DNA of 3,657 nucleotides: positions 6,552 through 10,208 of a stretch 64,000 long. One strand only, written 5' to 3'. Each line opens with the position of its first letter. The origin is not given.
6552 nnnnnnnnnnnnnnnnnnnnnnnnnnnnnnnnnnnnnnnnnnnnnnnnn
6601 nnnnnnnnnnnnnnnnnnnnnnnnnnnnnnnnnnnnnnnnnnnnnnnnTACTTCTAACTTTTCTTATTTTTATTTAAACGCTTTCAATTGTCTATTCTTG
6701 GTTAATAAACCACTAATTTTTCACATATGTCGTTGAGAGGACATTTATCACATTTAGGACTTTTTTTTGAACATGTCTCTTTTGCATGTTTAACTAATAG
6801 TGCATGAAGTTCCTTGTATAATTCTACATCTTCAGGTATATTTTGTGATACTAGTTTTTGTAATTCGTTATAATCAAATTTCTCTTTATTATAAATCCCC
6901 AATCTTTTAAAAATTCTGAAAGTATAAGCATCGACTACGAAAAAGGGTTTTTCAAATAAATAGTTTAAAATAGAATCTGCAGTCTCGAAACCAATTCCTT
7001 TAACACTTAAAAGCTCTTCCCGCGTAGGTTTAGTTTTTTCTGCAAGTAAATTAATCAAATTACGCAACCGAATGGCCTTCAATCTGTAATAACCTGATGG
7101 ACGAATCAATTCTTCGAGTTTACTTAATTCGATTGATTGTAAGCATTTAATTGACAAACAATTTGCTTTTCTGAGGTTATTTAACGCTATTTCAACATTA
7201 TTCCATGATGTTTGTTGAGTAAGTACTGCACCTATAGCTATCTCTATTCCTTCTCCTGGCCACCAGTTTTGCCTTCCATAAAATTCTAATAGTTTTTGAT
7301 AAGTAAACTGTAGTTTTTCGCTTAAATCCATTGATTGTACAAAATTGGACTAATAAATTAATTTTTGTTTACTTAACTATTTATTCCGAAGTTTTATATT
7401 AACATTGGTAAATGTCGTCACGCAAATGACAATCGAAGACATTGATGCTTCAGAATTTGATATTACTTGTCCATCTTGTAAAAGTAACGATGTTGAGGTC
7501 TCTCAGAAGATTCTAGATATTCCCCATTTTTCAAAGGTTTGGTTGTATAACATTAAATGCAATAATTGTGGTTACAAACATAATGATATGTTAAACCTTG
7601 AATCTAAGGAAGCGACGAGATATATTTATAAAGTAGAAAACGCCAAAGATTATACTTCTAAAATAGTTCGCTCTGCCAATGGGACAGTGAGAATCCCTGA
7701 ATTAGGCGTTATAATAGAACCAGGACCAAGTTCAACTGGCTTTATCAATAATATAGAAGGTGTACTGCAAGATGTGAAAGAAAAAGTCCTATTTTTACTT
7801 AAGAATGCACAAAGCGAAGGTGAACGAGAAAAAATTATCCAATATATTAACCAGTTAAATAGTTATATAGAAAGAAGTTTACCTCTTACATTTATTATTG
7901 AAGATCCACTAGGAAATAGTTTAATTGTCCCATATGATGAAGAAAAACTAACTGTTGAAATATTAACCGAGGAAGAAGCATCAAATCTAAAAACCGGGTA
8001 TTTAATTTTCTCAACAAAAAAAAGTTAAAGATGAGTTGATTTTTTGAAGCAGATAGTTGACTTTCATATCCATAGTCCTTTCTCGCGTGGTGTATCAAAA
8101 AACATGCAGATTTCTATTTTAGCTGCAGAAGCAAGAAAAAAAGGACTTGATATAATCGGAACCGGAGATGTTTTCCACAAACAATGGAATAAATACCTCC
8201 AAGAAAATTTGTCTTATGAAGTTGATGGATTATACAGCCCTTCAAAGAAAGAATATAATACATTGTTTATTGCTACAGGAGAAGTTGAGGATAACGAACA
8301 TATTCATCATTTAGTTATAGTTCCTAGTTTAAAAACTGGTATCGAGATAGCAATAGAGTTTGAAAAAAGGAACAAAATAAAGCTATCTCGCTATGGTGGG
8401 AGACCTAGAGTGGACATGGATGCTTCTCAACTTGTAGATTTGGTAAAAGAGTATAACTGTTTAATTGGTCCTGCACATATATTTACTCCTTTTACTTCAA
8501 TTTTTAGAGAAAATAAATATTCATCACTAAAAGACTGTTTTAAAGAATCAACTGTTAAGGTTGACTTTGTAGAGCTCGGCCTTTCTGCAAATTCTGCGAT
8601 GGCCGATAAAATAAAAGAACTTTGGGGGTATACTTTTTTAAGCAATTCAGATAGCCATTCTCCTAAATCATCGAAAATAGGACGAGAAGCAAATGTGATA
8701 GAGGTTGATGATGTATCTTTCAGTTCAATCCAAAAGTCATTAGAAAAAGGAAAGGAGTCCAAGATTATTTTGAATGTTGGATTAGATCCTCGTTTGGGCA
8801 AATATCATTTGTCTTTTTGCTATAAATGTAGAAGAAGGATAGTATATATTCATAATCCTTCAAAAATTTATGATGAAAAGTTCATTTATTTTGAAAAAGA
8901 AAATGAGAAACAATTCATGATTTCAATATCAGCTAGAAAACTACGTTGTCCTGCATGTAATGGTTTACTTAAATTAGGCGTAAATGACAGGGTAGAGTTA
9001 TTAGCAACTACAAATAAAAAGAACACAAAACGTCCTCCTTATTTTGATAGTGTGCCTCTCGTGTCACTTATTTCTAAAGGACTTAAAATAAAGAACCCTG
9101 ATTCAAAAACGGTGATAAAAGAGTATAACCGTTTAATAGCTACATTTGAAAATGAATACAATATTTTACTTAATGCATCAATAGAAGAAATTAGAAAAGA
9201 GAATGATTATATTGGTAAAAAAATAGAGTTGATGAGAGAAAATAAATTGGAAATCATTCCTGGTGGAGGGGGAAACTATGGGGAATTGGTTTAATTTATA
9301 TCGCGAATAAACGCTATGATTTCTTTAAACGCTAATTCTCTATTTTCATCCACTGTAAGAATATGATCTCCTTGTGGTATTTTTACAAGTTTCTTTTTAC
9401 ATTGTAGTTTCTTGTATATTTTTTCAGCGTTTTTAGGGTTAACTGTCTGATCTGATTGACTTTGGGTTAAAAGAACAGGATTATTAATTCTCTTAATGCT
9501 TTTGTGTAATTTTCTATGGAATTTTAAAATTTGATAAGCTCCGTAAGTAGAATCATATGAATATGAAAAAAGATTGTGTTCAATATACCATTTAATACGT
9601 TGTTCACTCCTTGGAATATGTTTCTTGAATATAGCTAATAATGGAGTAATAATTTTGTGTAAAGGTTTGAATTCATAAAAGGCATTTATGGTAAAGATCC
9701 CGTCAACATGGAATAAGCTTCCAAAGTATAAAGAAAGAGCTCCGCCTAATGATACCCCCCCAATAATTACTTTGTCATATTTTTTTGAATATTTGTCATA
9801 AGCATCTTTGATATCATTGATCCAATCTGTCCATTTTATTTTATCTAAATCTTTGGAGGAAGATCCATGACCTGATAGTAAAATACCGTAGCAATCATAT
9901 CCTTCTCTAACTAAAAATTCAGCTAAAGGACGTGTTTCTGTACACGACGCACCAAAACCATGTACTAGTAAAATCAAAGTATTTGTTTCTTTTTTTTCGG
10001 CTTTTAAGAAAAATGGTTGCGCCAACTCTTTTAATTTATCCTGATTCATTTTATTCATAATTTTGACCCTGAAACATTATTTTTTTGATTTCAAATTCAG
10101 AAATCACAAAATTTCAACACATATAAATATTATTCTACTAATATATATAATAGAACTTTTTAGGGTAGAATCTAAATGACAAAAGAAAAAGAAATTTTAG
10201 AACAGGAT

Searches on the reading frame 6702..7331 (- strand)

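Call 64: search_protein_families(library=pfam, proteins=[window:6702-7331:-], max_evalue=0.001)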
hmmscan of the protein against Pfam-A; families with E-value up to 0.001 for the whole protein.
window:6702-7331:- (209 aa): 2 families
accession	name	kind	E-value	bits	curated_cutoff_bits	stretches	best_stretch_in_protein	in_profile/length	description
PF00730.31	HhH-GPD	-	2.5e-16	60.4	26.2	1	33-160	1-101/108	HhH-GPD superfamily base excision DNA repair protein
PF00633.29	HHH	-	2.1e-05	24.5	24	1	102-124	8-30/30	Helix-hairpin-helix motif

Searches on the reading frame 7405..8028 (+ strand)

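Call 64: search_protein_families(library=pfam, proteins=[window:7405-8028:+], max_evalue=0.001)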
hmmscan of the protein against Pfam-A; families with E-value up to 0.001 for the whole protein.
window:7405-8028:+ (207 aa): 2 families
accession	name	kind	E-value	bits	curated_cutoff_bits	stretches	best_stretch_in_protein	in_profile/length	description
PF22794.1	jr-ZPR1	-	1.1e-20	74.2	27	1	82-195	2-121/125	ZPR1 jelly-roll domain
PF03367.19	Zn_ribbon_ZPR1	-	6e-10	38.8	23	1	17-61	4-47/56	ZPR1 zinc-finger domain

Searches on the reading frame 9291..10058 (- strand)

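Call 64: search_protein_families(library=pfam, proteins=[window:9291-10058:-], max_evalue=0.001)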
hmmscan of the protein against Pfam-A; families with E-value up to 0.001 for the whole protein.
window:9291-10058:- (255 aa): 7 families
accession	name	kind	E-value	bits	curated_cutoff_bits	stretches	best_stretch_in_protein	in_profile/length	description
PF12146.15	Hydrolase_4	-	1e-21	77.8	27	1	25-237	3-237/239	Serine aminopeptidase, S33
PF00561.26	Abhydrolase_1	-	4e-16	59.9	25.8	1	28-130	2-103/245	alpha/beta hydrolase fold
PF12697.13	Abhydrolase_6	-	2.3e-08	35.4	26.3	1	29-243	1-215/217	Alpha/beta hydrolase family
PF00326.27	Peptidase_S9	-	7.8e-07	29.2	22.6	1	77-252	46-207/213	Prolyl oligopeptidase family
PF02230.22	Abhydrolase_2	-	9.7e-05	22.7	23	0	88-114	98-124/217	Phospholipase/Carboxylesterase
PF12695.13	Abhydrolase_5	-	0.00043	20.5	27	0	83-144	46-107/164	Alpha/beta hydrolase family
PF20408.4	Abhydrolase_11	-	0.00048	20.4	27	0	186-246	121-179/193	Alpha/beta hydrolase domain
